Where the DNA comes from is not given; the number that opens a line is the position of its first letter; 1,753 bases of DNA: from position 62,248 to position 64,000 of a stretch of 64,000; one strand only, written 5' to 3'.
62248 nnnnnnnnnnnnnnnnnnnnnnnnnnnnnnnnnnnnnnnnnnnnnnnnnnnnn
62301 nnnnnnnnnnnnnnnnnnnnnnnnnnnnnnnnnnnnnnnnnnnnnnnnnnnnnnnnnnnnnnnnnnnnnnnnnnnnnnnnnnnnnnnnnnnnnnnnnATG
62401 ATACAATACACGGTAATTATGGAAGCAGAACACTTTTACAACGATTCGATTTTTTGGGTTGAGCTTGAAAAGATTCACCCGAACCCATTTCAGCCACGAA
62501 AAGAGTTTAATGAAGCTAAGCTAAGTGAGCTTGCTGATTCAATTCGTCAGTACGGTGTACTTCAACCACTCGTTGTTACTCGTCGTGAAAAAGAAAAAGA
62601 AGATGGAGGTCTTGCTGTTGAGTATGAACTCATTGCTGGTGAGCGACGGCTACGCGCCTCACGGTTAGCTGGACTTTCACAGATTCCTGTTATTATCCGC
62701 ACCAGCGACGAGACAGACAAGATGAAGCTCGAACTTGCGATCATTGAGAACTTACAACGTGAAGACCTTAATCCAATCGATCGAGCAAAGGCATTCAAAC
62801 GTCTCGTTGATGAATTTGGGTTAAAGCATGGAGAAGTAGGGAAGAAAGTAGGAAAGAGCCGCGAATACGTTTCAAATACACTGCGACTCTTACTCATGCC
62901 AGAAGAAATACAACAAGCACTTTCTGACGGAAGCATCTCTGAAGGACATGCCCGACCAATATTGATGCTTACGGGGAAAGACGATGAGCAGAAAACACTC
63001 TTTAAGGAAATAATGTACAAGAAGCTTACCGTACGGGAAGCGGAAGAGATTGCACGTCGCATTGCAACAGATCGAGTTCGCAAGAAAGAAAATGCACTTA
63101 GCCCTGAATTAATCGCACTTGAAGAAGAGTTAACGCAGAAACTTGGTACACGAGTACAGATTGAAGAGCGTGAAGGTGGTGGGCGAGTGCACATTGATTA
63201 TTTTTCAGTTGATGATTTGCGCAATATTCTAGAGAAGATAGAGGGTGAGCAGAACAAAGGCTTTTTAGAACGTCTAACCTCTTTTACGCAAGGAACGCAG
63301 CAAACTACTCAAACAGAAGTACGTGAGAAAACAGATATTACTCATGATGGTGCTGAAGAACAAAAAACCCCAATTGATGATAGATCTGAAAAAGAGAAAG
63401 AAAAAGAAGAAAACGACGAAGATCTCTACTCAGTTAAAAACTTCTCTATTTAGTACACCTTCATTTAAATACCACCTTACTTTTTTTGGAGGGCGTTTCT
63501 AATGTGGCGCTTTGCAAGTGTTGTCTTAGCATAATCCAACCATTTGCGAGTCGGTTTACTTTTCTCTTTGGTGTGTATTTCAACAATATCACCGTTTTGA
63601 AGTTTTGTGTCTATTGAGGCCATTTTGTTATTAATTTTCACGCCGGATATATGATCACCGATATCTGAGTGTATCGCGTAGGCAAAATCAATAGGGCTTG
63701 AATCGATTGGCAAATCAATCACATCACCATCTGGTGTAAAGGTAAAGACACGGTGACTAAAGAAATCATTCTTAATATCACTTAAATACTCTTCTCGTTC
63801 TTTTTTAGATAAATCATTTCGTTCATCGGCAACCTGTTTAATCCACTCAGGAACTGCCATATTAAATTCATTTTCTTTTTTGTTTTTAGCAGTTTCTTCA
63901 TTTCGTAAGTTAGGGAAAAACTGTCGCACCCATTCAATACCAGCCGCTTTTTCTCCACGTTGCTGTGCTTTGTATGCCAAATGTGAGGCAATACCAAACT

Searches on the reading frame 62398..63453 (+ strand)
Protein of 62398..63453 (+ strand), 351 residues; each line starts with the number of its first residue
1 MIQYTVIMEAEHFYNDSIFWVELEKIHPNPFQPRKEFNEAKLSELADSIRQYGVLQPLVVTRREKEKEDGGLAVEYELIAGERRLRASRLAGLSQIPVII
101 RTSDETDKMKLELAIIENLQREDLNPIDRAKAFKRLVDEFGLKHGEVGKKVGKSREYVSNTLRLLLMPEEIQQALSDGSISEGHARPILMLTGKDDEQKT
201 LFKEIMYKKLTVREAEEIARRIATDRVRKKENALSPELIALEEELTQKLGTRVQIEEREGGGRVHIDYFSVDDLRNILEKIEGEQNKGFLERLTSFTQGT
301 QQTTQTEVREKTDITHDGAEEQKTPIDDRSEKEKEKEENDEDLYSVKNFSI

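Call 12: search_protein_families(library=pfam, proteins=[window:62398-63453:+], max_evalue=0.001)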
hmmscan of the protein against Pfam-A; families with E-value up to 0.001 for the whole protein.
window:62398-63453:+ (351 aa): 3 families
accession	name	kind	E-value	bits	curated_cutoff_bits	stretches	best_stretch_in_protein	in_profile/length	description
PF17762.8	HTH_ParB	-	5.9e-33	113.5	22.6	1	122-222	1-100/102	ParB HTH domain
PF02195.25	ParB_N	-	5.2e-28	97.4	26.3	1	21-120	6-95/95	ParB N-terminal domain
PF23552.2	ParB_C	-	2.9e-12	46.3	23.8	1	235-281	2-49/50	ParB dimerisation domain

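Call 22: find_homologous_proteins(query=window:62398-63453:+)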
Query window:62398-63453:+ (351 aa): 8000 proteins with E <= 0.001 among 8000 candidates; the best 120 are listed.
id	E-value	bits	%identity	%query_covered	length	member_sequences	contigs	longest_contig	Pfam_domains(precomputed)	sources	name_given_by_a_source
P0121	2.8e-220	748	100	100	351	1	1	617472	PF17762.9,PF23552.3,PF02195.27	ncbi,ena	-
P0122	9.5e-157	539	73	100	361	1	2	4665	PF17762.9,PF23552.3,PF02195.27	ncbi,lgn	-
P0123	4.2e-155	534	71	99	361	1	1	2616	PF17762.9,PF23552.3,PF02195.27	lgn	-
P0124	4.9e-155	534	73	97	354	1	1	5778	PF17762.9,PF23552.3,PF02195.27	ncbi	-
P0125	6.1e-155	534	73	97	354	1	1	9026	PF17762.9,PF23552.3,PF02195.27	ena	-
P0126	1.7e-154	532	75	98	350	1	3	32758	PF17762.9,PF23552.3,PF02195.27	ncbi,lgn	ncbi:MAG: ParB/RepB/Spo0J family partition protein [Candidatus Paceibacterota bacterium]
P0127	3.7e-153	528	76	97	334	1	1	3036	PF17762.9,PF23552.3,PF02195.27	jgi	jgi:ParB family chromosome partitioning protein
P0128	4.6e-152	524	74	97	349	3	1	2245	PF17762.9,PF23552.3,PF02195.27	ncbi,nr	ncbi:ParB/RepB/Spo0J family partition protein [Candidatus Kaiserbacteria bacterium]|nr:ParB/RepB/Spo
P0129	1.2e-150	519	75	97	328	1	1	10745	PF17762.9,PF23552.3,PF02195.27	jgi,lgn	jgi:ParB family chromosome partitioning protein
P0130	2.3e-150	518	72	97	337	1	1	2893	PF17762.9,PF23552.3,PF02195.27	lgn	-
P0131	2.7e-149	515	69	98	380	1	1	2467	PF17762.9,PF23552.3,PF02195.27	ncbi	-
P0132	3.0e-149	515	69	98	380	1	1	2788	PF17762.9,PF23552.3,PF02195.27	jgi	-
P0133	6.6e-149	514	68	97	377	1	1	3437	PF17762.9,PF23552.3,PF02195.27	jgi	-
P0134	9.2e-148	510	64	100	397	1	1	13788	PF17762.9,PF23552.3,PF02195.27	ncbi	-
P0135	2.8e-147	508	69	98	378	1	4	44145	PF17762.9,PF23552.3,PF02195.27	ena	-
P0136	8.8e-147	507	71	97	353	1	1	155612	PF17762.9,PF23552.3,PF02195.27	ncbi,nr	ncbi:MAG: ParB/RepB/Spo0J family partition protein [Candidatus Pacebacteria bacterium]|nr:ParB/RepB/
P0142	8.5e-144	497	71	97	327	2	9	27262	PF17762.9,PF23552.3,PF02195.27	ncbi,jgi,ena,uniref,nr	ncbi:hypothetical protein A3D62_02205 [Candidatus Kaiserbacteria bacterium RIFCSPHIGHO2_02_FULL_49_1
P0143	1.0e-143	497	67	97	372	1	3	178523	PF17762.9,PF23552.3,PF02195.27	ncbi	-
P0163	5.0e-129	448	67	97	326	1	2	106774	PF17762.9,PF23552.3,PF02195.27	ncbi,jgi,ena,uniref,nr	ncbi:hypothetical protein COU17_00595 [Candidatus Kaiserbacteria bacterium CG10_big_fil_rev_8_21_14_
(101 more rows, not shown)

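Call 24: find_encoding_contigs(protein=P0126, flank=10000, max_places=2)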
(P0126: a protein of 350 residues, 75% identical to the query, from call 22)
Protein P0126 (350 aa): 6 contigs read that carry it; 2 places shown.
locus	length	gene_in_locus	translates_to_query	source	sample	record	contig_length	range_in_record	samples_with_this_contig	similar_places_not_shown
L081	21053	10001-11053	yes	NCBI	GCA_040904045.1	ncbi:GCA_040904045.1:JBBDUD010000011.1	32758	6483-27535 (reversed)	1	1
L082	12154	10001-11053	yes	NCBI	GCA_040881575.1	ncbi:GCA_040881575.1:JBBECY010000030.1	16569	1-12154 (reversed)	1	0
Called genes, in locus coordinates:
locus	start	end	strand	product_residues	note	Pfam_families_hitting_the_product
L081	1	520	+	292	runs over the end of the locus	PF13365:Trypsin_2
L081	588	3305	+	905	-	PF02861:Clp_N, PF23569:NBD_SMAX1 (weak), PF00004:AAA, PF17871:AAA_lid_9, PF00004:AAA (weak), PF07724:AAA_2, PF07728:AAA_5, PF10431:ClpB_D2-small, +6 more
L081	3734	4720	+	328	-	PF18895:T4SS_pilin (weak)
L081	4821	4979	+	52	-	PF00471:Ribosomal_L33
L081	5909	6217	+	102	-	-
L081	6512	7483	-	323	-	PF01745:IPT, PF01715:IPPT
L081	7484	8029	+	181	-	PF00578:AhpC-TSA, PF08534:Redoxin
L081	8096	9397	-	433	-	PF00215:OMPdecase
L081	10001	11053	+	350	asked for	PF02195:ParB_N, PF17762:HTH_ParB, PF23552:ParB_C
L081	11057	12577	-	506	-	PF13328:HD_4, PF01966:HD (faint), PF04607:RelA_SpoT, PF02824:TGS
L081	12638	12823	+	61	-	-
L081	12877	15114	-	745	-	PF01751:Toprim, PF01131:Topoisom_bac, PF01396:Zn_ribbon_Top1, PF13368:Toprim_C_rpt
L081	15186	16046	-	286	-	PF02481:DNA_processg_A, PF17782:WHD_DprA (faint)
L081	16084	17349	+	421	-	PF02403:Seryl_tRNA_N, PF00587:tRNA-synt_2b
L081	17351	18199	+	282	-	-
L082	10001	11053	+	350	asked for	PF02195:ParB_N, PF17762:HTH_ParB, PF23552:ParB_C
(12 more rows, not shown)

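Call 25: find_encoding_contigs(protein=P0136, flank=10000, max_places=2)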
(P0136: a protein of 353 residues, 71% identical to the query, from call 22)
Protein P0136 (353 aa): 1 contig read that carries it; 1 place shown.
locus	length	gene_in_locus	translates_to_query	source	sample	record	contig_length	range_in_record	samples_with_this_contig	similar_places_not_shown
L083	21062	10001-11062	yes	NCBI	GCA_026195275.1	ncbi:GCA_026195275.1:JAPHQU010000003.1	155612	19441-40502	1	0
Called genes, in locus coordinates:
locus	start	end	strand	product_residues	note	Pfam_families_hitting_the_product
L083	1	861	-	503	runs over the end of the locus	PF00009:GTP_EFTU, PF00071:Ras (weak), PF01926:MMR_HSR1, PF02421:FeoB_N (faint), PF08477:Roc (weak), PF22042:EF-G_D2, PF11987:IF-2, PF03144:GTP_EFTU_D2 (weak)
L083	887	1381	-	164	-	PF14584:DUF4446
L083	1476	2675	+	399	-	PF00266:Aminotran_5, PF01212:Beta_elim_lyase (faint)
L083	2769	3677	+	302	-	PF13365:Trypsin_2 (weak)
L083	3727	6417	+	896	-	PF02861:Clp_N, PF23569:NBD_SMAX1 (weak), PF00004:AAA, PF17871:AAA_lid_9, PF00158:Sigma54_activat (weak), PF07724:AAA_2, PF07728:AAA_5, PF10431:ClpB_D2-small, +9 more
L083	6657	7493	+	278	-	PF18895:T4SS_pilin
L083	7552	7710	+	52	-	PF00471:Ribosomal_L33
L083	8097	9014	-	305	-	PF01745:IPT, PF01715:IPPT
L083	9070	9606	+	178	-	PF00578:AhpC-TSA, PF08534:Redoxin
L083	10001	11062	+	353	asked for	PF02195:ParB_N, PF17762:HTH_ParB, PF23552:ParB_C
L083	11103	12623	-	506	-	PF13328:HD_4, PF01966:HD, PF04607:RelA_SpoT, PF02824:TGS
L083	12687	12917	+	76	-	-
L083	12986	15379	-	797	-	PF01751:Toprim, PF01131:Topoisom_bac, PF01396:Zn_ribbon_Top1, PF13368:Toprim_C_rpt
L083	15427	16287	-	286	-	PF02481:DNA_processg_A, PF17782:WHD_DprA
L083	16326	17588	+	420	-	PF02403:Seryl_tRNA_N, PF00587:tRNA-synt_2b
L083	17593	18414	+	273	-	PF08478:POTRA_1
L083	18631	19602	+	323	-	PF01207:Dus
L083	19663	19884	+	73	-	-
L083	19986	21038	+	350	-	PF06068:TIP49 (faint), PF05496:RuvB_N, PF13177:DNA_pol3_delta2, PF13401:AAA_22 (faint), PF00004:AAA, PF13177:DNA_pol3_delta2, PF12169:DNA_pol3_gamma3 (weak)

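Call 26: find_encoding_contigs(protein=P0143, flank=10000, max_places=2)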
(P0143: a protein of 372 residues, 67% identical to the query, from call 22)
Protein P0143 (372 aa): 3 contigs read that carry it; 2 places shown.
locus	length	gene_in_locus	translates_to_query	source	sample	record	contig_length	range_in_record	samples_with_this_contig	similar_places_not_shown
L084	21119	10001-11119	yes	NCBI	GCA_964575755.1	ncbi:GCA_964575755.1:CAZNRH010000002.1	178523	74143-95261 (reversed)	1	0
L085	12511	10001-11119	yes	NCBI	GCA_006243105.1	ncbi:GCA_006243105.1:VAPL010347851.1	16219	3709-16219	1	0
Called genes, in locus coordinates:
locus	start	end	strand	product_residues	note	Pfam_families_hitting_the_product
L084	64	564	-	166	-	PF14584:DUF4446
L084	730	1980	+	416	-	PF00266:Aminotran_5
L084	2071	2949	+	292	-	PF13365:Trypsin_2 (weak)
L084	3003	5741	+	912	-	PF02861:Clp_N, PF23569:NBD_SMAX1, PF00004:AAA, PF17871:AAA_lid_9, PF00158:Sigma54_activat (weak), PF07724:AAA_2, PF07728:AAA_5, PF10431:ClpB_D2-small, +6 more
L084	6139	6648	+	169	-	PF18895:T4SS_pilin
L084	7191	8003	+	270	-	-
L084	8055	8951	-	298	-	PF01745:IPT, PF01715:IPPT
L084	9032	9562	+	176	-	PF00578:AhpC-TSA, PF08534:Redoxin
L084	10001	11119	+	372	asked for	PF02195:ParB_N, PF17762:HTH_ParB, PF23552:ParB_C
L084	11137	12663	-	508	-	PF13328:HD_4, PF01966:HD (weak), PF04607:RelA_SpoT, PF02824:TGS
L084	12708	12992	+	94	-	-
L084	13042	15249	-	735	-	PF01751:Toprim, PF01131:Topoisom_bac, PF01396:Zn_ribbon_Top1, PF13368:Toprim_C_rpt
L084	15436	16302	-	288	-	PF02481:DNA_processg_A, PF17782:WHD_DprA (weak)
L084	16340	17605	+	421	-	PF02403:Seryl_tRNA_N, PF00587:tRNA-synt_2b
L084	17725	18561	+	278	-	-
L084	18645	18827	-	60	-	-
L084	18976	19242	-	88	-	-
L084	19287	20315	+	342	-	PF01207:Dus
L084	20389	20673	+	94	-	-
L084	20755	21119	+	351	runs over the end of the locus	PF05496:RuvB_N (weak), PF06068:TIP49 (faint), PF13177:DNA_pol3_delta2 (weak), PF00004:AAA, PF06144:DNA_pol3_delta (faint), PF07728:AAA_5 (faint), PF13401:AAA_22 (faint), PF13177:DNA_pol3_delta2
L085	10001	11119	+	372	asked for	PF02195:ParB_N, PF17762:HTH_ParB, PF23552:ParB_C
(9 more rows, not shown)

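Call 27: find_encoding_contigs(protein=P0135, flank=10000, max_places=2)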
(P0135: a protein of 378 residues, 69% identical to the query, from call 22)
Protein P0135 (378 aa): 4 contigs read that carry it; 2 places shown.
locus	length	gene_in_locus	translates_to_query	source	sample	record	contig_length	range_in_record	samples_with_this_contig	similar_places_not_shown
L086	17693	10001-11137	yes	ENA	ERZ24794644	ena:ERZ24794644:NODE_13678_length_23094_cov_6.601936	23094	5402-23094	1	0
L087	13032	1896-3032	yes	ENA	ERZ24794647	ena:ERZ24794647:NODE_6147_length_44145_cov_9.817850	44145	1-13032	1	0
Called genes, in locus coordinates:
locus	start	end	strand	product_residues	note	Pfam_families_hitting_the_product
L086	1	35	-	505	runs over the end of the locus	PF00009:GTP_EFTU, PF01926:MMR_HSR1, PF02421:FeoB_N (faint), PF22042:EF-G_D2, PF11987:IF-2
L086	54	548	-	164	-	PF14584:DUF4446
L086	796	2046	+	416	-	PF00266:Aminotran_5, PF01212:Beta_elim_lyase (weak)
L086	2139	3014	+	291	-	PF13365:Trypsin_2 (weak)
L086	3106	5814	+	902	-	PF02861:Clp_N, PF23569:NBD_SMAX1 (weak), PF00004:AAA, PF17871:AAA_lid_9, PF00004:AAA (weak), PF07724:AAA_2, PF07728:AAA_5, PF10431:ClpB_D2-small, +4 more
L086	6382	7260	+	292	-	PF18895:T4SS_pilin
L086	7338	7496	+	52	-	PF00471:Ribosomal_L33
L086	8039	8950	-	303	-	PF01745:IPT, PF01715:IPPT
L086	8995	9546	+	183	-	PF00578:AhpC-TSA, PF08534:Redoxin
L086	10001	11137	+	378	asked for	PF02195:ParB_N, PF17762:HTH_ParB, PF23552:ParB_C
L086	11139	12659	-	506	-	PF13328:HD_4, PF01966:HD (weak), PF04607:RelA_SpoT, PF02824:TGS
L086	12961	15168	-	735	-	PF01751:Toprim, PF01131:Topoisom_bac, PF01396:Zn_ribbon_Top1, PF13368:Toprim_C_rpt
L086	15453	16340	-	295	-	PF02481:DNA_processg_A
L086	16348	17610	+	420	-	PF02403:Seryl_tRNA_N, PF00587:tRNA-synt_2b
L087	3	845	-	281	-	?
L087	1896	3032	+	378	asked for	PF02195:ParB_N, PF17762:HTH_ParB, PF23552:ParB_C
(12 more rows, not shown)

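Call 31: find_related_loci(query=window:62398-63453:+, collection=metagenome_contigs, flank=6000)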
Query window:62398-63453:+ (351 aa) in metagenome_contigs; peptide patterns used: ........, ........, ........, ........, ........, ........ (x = any residue, [..] = any of these).
600 stretches matched a pattern (row limit reached: there are more); 5 encode a relative of the query (tblastn E <= 1e-3); 5 distinct loci.
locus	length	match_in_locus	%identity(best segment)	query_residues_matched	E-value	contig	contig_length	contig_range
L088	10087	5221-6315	58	16-351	1e-129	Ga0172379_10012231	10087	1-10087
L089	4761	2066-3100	59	12-351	2e-128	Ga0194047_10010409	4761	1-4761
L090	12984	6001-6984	58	12-351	8e-123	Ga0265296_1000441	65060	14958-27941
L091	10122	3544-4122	45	18-222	6e-49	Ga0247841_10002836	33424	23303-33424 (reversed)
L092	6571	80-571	32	16-181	4e-19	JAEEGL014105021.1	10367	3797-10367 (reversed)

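Call 71: find_encoding_contigs(protein=P0129, flank=6000, max_places=1)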
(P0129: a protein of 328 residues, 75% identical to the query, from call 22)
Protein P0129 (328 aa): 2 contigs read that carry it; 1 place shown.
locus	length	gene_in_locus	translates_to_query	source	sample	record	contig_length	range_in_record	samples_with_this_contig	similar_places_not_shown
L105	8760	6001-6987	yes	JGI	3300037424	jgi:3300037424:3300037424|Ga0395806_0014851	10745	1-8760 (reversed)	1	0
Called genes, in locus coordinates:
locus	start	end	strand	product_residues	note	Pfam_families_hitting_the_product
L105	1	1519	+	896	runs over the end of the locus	PF02861:Clp_N, PF23569:NBD_SMAX1 (weak), PF00004:AAA, PF17871:AAA_lid_9, PF00158:Sigma54_activat (weak), PF07724:AAA_2, PF07728:AAA_5, PF10431:ClpB_D2-small, +5 more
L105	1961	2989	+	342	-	PF18895:T4SS_pilin, PF01464:SLT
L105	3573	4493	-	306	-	PF01745:IPT, PF01715:IPPT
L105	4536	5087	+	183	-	PF08534:Redoxin, PF00578:AhpC-TSA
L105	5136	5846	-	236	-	PF00215:OMPdecase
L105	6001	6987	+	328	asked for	PF02195:ParB_N, PF17762:HTH_ParB, PF23552:ParB_C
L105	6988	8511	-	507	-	PF13328:HD_4, PF01966:HD (weak), PF04607:RelA_SpoT, PF02824:TGS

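Call 72: find_encoding_contigs(protein=P0125, flank=6000, max_places=1)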
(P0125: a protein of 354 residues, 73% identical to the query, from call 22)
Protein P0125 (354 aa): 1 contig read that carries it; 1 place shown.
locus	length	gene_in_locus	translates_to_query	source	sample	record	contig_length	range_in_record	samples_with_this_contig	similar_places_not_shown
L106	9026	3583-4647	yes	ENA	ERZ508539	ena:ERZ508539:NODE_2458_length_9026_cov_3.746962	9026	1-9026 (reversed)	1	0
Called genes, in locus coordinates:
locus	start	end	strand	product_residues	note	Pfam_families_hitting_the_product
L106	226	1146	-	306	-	PF01745:IPT, PF01715:IPPT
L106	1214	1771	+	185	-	PF00578:AhpC-TSA, PF08534:Redoxin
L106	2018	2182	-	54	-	-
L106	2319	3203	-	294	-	PF00215:OMPdecase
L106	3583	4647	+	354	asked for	PF02195:ParB_N, PF17762:HTH_ParB, PF23552:ParB_C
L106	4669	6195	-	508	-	PF13328:HD_4, PF01966:HD (weak), PF04607:RelA_SpoT, PF02824:TGS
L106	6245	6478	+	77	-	-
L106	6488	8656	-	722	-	PF01751:Toprim, PF01131:Topoisom_bac, PF01396:Zn_ribbon_Top1, PF13368:Toprim_C_rpt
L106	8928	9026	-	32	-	?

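Call 73: find_encoding_contigs(protein=P0142, flank=6000, max_places=1)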
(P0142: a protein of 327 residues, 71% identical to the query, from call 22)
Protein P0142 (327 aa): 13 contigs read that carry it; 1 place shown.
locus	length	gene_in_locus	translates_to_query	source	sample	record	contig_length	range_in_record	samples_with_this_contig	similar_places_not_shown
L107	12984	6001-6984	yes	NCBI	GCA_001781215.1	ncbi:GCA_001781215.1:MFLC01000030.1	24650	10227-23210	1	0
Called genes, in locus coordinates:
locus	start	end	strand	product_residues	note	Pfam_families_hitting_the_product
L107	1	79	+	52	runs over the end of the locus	PF00471:Ribosomal_L33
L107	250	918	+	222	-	-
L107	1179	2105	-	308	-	PF01745:IPT, PF01715:IPPT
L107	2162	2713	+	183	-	PF00578:AhpC-TSA, PF08534:Redoxin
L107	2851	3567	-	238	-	PF00156:Pribosyltran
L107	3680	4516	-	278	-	PF00215:OMPdecase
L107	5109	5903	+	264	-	-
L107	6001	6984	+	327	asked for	PF02195:ParB_N, PF17762:HTH_ParB, PF23552:ParB_C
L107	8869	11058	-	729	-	PF01751:Toprim, PF01131:Topoisom_bac, PF01396:Zn_ribbon_Top1, PF13368:Toprim_C_rpt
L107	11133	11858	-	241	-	-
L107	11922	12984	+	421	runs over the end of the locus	PF02403:Seryl_tRNA_N, PF00587:tRNA-synt_2b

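Call 74: find_encoding_contigs(protein=P0163, flank=6000, max_places=1)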
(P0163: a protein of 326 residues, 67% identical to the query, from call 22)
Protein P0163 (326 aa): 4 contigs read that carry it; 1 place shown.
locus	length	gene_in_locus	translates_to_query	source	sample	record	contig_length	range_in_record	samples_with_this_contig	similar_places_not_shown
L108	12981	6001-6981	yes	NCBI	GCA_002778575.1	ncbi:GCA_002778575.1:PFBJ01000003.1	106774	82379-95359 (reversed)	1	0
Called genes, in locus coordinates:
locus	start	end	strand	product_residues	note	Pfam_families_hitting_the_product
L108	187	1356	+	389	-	PF18895:T4SS_pilin (weak)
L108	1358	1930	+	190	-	-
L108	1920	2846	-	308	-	PF01745:IPT, PF01715:IPPT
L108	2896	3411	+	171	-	PF08534:Redoxin, PF00578:AhpC-TSA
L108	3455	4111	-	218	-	-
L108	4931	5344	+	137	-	-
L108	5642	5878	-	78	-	PF01541:GIY-YIG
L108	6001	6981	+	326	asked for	PF02195:ParB_N, PF17762:HTH_ParB, PF23552:ParB_C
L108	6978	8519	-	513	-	PF13328:HD_4, PF01966:HD (weak), PF04607:RelA_SpoT, PF02824:TGS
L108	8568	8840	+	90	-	-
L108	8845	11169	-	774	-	PF01751:Toprim, PF13662:Toprim_4 (faint), PF01131:Topoisom_bac, PF01396:Zn_ribbon_Top1, PF13368:Toprim_C_rpt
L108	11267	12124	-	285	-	PF02481:DNA_processg_A, PF17782:WHD_DprA (weak)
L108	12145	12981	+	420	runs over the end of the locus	PF02403:Seryl_tRNA_N, PF00587:tRNA-synt_2b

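Call 77: search_protein_families(library=ncbifam, proteins=[L105:5136-5846:-, L106:2319-3203:-, L107:2851-3567:-, L107:3680-4516:-, L108:3455-4111:-, L107:5109-5903:+, L108:4931-5344:+, L108:5642-5878:-], max_evalue=0.001)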
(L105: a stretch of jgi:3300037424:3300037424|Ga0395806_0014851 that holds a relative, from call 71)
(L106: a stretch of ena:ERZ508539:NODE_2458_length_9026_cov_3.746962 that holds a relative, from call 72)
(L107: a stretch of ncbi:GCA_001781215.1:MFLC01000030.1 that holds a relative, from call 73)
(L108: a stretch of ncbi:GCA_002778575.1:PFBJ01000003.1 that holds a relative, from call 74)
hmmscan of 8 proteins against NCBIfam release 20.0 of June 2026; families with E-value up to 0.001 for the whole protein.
L105:5136-5846:- (236 aa): 4 families
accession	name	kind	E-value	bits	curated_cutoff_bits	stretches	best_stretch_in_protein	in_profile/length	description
NF001273.0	PRK00230.1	equivalog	2.6e-50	171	193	1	3-235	4-229/233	orotidine-5'-phosphate decarboxylase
TIGR01740.1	pyrF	equivalog_domain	1.6e-32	112.9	92.3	1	23-220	17-207/216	orotidine-5'-phosphate decarboxylase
NF010386.0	PRK13813.1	equivalog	6.6e-28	97.8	208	1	3-235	4-213/216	orotidine 5'-phosphate decarboxylase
TIGR02127.1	pyrF_sub2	equivalog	0.00032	20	110.6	1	51-195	76-231/261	orotidine-5'-phosphate decarboxylase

L106:2319-3203:- (294 aa): 4 families
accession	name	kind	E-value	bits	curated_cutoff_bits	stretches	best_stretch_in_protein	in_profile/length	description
TIGR02127.1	pyrF_sub2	equivalog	3e-45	154.5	110.6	1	5-274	1-258/261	orotidine-5'-phosphate decarboxylase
NF004034.0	PRK05500.1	equivalog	1.1e-16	60.6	656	1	5-187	3-178/478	bifunctional orotidine-5'-phosphate decarboxylase/orotate phosphoribosyltransferase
TIGR01740.1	pyrF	equivalog_domain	0.00048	19.9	92.3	0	88-237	50-171/216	orotidine-5'-phosphate decarboxylase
NF010386.0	PRK13813.1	equivalog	0.0005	19.7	208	0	89-247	53-185/216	orotidine 5'-phosphate decarboxylase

L107:2851-3567:- (238 aa): 7 families
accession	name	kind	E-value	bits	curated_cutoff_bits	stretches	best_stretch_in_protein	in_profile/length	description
NF010382.0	PRK13809.1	equivalog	1.5e-09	37.5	208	1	149-221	116-188/210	orotate phosphoribosyltransferase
TIGR00336.1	pyrE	equivalog_domain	3.4e-09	36.7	106.8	1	73-212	35-171/173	orotate phosphoribosyltransferase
NF002620.0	PRK02277.1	subfamily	3.2e-07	30.2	115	1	76-203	69-191/201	orotate phosphoribosyltransferase-like protein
TIGR01367.1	pyrE_Therm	equivalog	1.5e-05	24.7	150.25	1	72-195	37-149/187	orotate phosphoribosyltransferase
NF001729.0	PRK00455.1-3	equivalog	1.8e-05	24.2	245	1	94-217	78-194/231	orotate phosphoribosyltransferase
NF004034.0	PRK05500.1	equivalog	1.9e-05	23.5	656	1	90-217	341-459/478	bifunctional orotidine-5'-phosphate decarboxylase/orotate phosphoribosyltransferase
NF002634.0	PRK02304.1-3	equivalog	0.00015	21.5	170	1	148-210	115-178/182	adenine phosphoribosyltransferase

L107:3680-4516:- (278 aa): 3 families
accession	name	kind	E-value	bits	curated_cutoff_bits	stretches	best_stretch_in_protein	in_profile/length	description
TIGR02127.1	pyrF_sub2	equivalog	7.8e-40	136.7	110.6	1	13-261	9-259/261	orotidine-5'-phosphate decarboxylase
NF004034.0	PRK05500.1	equivalog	5.2e-26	91.3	656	1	6-220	3-209/478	bifunctional orotidine-5'-phosphate decarboxylase/orotate phosphoribosyltransferase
NF010386.0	PRK13813.1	equivalog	5.6e-10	39.2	208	1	98-253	56-200/216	orotidine 5'-phosphate decarboxylase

L108:3455-4111:- (218 aa): 2 families
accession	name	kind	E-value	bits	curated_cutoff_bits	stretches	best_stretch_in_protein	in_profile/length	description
TIGR01367.1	pyrE_Therm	equivalog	1.9e-09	37.4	150.25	1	19-205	5-181/187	orotate phosphoribosyltransferase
TIGR00336.1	pyrE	equivalog_domain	0.00019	21.3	106.8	1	32-178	15-159/173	orotate phosphoribosyltransferase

L107:5109-5903:+ (264 aa): 0 families

L108:4931-5344:+ (137 aa): 0 families

L108:5642-5878:- (78 aa): 0 families

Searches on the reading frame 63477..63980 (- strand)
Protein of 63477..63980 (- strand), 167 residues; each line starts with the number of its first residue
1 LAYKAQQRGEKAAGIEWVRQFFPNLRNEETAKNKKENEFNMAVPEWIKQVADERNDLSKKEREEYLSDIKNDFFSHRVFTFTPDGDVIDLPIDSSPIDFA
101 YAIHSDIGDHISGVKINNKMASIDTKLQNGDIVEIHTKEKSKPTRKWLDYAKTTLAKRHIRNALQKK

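Call 12: search_protein_families(library=pfam, proteins=[window:63477-63980:-], max_evalue=0.001)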
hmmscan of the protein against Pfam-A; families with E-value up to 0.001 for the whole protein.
window:63477-63980:- (167 aa): 1 family
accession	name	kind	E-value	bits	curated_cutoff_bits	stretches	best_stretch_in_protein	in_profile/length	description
PF02824.27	TGS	-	1.9e-19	69.9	22.2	1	79-137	2-60/60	TGS domain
